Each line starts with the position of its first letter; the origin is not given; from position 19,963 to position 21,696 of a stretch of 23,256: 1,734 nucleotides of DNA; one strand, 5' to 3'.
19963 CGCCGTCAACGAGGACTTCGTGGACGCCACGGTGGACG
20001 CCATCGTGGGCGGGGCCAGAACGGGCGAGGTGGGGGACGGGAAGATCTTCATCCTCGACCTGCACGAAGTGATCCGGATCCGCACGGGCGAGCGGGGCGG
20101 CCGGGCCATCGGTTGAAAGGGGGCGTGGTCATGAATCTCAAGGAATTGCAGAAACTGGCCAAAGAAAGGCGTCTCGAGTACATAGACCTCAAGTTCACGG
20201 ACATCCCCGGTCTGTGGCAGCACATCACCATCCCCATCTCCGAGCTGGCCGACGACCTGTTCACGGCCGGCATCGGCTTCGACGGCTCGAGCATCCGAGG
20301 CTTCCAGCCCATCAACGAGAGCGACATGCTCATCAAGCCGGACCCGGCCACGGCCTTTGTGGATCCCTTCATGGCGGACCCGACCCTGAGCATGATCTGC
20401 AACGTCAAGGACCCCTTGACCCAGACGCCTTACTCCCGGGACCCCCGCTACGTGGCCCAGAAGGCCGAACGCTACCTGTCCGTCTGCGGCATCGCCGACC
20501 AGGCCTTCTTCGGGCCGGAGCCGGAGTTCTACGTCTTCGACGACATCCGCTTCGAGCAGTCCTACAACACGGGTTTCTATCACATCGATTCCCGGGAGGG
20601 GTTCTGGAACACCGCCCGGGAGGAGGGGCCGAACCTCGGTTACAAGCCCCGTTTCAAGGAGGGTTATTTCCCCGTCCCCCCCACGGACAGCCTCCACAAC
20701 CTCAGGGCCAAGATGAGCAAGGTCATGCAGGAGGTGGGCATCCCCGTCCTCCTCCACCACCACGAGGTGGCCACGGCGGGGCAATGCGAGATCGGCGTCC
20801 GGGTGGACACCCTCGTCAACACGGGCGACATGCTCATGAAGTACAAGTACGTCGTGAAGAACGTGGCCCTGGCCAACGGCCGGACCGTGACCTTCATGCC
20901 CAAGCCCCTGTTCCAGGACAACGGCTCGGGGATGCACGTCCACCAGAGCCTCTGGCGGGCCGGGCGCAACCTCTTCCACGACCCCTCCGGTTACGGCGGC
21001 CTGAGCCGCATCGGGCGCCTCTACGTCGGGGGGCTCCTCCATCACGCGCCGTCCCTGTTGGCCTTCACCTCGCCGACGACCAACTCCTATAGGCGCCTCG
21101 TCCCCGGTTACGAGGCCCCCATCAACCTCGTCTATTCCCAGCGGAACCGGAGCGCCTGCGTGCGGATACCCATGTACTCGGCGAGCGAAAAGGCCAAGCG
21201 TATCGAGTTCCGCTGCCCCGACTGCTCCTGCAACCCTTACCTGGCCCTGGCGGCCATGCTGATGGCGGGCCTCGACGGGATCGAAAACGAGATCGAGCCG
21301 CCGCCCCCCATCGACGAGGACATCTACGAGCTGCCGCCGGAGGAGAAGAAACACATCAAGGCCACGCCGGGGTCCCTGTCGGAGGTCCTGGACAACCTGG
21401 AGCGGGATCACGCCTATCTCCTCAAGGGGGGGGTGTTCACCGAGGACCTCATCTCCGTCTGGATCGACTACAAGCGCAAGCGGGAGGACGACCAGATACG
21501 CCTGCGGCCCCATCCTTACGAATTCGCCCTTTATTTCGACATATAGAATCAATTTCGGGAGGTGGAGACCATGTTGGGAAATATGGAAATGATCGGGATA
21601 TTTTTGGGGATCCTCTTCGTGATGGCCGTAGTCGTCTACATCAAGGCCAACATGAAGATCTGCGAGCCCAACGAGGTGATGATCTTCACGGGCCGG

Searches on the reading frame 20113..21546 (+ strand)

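Call 54: search_protein_families(library=pfam, proteins=[window:20113-21546:+], max_evalue=0.001)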
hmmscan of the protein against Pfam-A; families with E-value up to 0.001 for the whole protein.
window:20113-21546:+ (477 aa): 2 families
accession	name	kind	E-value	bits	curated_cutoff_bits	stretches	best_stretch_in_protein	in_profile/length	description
PF00120.29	Gln-synt_C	-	6e-130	433.7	24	1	109-474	2-344/344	Glutamine synthetase, catalytic domain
PF03951.24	Gln-synt_N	-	1e-32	112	33.4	1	22-101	3-82/82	Glutamine synthetase, beta-Grasp domain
